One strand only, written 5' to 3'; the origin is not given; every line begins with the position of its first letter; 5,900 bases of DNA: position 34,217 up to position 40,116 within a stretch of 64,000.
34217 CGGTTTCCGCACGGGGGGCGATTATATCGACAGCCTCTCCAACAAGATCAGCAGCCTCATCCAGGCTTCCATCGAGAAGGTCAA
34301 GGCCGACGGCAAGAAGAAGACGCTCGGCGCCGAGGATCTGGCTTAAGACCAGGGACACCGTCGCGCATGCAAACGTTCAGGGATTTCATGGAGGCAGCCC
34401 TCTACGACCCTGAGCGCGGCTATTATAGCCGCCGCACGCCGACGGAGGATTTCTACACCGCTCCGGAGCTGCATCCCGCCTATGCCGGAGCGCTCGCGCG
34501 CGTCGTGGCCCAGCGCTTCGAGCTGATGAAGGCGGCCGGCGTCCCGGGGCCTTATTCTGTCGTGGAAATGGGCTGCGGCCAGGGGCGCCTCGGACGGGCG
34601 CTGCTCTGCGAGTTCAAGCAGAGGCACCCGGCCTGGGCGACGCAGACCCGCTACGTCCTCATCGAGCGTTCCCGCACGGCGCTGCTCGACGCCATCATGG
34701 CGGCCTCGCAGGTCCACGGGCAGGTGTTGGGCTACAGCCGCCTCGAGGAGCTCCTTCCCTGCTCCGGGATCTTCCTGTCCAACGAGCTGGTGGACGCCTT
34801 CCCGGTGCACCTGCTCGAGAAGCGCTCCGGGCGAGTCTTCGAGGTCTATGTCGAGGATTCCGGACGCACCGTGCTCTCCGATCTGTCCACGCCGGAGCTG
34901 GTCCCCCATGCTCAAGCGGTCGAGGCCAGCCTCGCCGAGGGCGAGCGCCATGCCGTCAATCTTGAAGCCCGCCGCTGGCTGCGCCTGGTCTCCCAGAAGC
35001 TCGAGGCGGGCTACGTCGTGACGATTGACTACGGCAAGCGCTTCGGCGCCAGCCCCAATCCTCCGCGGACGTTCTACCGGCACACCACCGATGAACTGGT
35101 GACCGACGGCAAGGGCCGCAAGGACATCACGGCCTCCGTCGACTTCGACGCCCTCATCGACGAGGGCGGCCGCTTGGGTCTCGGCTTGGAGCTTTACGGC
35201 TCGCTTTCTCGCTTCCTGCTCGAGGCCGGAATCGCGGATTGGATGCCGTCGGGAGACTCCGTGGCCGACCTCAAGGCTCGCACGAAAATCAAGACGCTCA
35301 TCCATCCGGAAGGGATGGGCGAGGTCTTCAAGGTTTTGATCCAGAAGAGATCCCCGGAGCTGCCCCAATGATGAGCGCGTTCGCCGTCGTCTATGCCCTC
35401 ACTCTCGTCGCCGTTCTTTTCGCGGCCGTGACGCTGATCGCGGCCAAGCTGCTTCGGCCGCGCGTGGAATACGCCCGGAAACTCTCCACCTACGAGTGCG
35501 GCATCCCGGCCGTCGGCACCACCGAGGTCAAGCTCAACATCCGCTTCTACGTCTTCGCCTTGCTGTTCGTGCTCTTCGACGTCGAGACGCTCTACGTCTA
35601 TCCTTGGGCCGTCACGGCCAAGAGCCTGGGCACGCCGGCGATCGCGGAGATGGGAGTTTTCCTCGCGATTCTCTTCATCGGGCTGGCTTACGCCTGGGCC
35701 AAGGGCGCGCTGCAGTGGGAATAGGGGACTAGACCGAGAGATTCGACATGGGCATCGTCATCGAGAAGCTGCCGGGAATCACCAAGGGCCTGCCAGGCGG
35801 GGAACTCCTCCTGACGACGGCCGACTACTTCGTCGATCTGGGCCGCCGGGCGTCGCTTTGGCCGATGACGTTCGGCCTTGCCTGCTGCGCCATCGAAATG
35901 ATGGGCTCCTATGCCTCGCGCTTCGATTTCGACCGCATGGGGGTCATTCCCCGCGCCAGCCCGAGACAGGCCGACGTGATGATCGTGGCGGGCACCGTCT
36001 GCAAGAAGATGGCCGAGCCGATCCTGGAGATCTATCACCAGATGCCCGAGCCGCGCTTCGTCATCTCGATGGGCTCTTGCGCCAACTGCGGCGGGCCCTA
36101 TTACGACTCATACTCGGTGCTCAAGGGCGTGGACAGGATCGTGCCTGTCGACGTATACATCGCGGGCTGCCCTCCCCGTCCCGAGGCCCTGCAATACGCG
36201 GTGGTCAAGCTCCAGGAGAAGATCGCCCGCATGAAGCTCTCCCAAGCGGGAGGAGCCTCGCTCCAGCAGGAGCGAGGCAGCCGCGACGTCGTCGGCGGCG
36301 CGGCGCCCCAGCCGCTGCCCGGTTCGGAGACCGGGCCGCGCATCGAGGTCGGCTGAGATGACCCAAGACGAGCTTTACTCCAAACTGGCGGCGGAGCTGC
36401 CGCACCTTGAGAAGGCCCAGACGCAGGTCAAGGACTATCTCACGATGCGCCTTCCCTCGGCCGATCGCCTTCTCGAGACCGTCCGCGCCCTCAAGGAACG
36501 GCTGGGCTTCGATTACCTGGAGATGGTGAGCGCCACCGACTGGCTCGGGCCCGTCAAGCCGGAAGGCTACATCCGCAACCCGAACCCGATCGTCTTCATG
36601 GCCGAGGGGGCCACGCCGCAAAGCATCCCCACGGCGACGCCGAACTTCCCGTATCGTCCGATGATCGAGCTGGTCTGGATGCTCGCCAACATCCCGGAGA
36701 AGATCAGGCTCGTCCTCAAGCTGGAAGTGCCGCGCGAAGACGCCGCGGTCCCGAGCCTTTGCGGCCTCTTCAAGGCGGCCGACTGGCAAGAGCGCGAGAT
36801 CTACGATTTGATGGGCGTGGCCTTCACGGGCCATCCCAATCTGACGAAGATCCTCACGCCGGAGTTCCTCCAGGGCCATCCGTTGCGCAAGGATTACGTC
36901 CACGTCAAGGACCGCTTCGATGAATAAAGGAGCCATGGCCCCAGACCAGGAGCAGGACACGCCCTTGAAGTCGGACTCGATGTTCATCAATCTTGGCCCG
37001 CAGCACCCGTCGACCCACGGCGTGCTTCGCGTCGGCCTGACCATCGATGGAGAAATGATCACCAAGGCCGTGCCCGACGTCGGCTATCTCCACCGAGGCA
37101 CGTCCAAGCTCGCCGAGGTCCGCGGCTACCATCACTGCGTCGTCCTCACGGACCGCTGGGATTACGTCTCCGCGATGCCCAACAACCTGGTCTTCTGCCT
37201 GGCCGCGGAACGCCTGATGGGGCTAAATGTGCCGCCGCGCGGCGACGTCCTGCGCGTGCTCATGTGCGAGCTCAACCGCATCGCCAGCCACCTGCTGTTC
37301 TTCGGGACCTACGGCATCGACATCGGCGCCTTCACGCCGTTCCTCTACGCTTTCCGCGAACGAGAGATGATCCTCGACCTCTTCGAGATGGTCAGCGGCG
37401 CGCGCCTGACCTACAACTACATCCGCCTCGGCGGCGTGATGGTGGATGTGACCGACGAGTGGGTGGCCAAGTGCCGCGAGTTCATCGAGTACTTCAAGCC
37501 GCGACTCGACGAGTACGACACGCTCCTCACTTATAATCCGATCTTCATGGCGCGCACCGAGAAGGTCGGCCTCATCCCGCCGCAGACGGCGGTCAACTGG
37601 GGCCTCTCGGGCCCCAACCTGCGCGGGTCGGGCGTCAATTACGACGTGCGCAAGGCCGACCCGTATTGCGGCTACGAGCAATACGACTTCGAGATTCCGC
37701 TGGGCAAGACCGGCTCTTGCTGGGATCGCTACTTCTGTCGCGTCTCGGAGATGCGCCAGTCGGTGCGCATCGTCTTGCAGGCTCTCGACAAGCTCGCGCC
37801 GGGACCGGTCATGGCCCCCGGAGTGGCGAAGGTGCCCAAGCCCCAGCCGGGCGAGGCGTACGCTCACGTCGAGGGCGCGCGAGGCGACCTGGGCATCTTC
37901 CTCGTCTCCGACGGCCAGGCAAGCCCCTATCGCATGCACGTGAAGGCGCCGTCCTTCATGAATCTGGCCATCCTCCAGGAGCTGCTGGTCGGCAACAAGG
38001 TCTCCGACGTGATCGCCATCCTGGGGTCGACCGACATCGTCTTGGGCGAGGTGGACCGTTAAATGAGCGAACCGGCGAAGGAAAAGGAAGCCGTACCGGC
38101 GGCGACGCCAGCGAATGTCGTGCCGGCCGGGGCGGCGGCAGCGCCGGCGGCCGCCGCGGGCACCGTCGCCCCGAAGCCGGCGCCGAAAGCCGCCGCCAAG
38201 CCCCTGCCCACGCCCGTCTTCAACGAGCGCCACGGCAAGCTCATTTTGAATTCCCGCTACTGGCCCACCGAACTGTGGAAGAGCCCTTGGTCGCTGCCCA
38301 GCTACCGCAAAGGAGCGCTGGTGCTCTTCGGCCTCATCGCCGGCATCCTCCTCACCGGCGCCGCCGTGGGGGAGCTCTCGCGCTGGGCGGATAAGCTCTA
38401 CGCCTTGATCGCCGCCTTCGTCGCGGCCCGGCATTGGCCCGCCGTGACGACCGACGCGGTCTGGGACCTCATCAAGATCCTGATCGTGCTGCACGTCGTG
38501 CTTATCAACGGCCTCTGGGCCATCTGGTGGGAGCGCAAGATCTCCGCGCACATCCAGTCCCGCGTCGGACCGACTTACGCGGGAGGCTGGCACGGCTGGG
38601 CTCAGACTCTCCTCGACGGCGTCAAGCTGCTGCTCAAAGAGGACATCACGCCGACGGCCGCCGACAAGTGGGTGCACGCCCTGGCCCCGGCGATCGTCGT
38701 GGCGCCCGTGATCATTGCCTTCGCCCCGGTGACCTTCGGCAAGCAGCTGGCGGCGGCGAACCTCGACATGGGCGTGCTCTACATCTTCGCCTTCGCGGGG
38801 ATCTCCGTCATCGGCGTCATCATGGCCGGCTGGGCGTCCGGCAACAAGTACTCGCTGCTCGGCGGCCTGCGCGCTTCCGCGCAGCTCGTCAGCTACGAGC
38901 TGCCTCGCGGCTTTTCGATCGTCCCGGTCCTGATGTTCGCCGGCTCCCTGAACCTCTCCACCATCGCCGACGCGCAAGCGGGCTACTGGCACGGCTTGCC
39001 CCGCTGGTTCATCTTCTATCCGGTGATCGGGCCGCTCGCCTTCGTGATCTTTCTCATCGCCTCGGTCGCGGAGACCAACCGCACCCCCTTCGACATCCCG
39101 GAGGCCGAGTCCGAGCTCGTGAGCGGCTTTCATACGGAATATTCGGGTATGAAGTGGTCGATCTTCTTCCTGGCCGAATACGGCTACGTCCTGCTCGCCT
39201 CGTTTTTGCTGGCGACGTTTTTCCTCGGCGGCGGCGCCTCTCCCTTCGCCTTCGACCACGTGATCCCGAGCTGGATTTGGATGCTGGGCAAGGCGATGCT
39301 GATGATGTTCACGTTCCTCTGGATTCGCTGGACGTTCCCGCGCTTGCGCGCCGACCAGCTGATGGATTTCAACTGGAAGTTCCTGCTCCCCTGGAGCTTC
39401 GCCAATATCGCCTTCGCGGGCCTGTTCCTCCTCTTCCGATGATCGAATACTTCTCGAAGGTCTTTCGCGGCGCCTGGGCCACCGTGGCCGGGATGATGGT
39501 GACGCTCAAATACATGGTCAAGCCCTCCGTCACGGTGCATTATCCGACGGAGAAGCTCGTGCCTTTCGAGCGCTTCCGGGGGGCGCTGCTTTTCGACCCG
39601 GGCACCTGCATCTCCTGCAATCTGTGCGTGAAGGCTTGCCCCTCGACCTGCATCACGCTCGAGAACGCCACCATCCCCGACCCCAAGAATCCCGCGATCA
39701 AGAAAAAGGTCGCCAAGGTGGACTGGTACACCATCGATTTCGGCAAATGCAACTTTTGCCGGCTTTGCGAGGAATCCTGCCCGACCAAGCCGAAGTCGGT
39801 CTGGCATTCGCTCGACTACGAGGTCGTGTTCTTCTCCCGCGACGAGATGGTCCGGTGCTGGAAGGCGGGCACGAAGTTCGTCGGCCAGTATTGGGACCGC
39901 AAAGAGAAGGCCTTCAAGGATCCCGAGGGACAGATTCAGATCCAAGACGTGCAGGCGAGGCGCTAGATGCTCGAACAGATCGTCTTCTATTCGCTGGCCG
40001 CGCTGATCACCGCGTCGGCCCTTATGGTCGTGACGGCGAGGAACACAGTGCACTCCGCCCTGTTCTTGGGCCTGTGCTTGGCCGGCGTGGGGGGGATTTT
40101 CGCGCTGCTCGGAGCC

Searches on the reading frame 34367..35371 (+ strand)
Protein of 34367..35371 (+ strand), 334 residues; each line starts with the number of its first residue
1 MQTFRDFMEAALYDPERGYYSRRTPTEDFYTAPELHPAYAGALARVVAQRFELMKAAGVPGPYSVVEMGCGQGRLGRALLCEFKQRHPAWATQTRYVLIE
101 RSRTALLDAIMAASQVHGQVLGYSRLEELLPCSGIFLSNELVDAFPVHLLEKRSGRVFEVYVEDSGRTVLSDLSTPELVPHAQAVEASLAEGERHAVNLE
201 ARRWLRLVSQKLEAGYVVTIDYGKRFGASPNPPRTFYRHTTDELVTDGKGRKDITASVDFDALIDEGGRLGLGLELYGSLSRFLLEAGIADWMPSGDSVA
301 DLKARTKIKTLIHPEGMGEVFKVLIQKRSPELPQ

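Call 6: search_protein_families(library=pfam, proteins=[window:34367-35371:+], max_evalue=10)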
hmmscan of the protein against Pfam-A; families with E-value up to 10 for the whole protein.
window:34367-35371:+ (334 aa): 4 families
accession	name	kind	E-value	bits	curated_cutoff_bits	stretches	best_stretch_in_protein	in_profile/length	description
PF02636.23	Methyltransf_28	-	2.2e-36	126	23.3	1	43-266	2-236/249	Putative S-adenosyl-L-methionine-dependent methyltransferase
PF13679.12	Methyltransf_32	-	0.065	13.6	27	1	58-100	22-67/143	Methyltransferase domain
PF08242.18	Methyltransf_12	-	0.072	14.3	30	1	66-109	1-36/98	Methyltransferase domain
PF05206.20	TRM13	-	0.15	12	26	1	64-103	21-57/257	Methyltransferase TRM13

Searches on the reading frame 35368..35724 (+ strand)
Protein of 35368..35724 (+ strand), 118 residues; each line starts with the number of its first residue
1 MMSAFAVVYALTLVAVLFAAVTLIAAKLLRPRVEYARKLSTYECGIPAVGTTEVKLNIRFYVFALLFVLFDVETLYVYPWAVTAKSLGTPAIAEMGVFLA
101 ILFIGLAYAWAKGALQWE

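Call 69: search_protein_families(library=pfam, proteins=[window:35368-35724:+], max_evalue=0.001)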
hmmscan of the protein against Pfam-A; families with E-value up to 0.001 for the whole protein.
window:35368-35724:+ (118 aa): 1 family
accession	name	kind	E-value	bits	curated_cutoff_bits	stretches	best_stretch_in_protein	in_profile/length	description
PF00507.24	Oxidored_q4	-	1.7e-34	118.4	23.3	1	20-117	2-99/99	NADH-ubiquinone/plastoquinone oxidoreductase, chain 3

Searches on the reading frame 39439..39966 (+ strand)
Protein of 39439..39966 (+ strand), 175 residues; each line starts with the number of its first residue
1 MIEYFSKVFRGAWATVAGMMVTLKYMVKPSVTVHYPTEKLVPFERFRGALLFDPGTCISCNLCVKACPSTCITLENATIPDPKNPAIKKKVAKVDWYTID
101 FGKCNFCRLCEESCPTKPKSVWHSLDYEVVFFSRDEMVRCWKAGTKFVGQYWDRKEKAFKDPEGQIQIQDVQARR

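Call 59: search_protein_families(library=pfam, proteins=[window:39439-39966:+], max_evalue=0.00001)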
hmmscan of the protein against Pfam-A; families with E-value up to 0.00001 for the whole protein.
window:39439-39966:+ (175 aa): 6 families
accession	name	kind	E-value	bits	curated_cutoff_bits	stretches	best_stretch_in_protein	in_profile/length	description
PF00037.32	Fer4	-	3.4e-11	42.9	21.1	0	52-73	3-24/24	4Fe-4S binding domain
PF12838.12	Fer4_7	-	2.3e-09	38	27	1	56-117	1-51/52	4Fe-4S dicluster domain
PF13237.11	Fer4_10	-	8.7e-09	35.6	25.5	0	51-76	3-22/53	4Fe-4S dicluster domain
PF12797.12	Fer4_2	-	3.6e-08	33.3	24.5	0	50-69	3-22/22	4Fe-4S binding domain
PF12837.12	Fer4_6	-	6e-06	26.4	25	0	52-68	4-20/24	4Fe-4S binding domain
PF13183.11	Fer4_8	-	9.2e-06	26.5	27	0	56-117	4-67/68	4Fe-4S dicluster domain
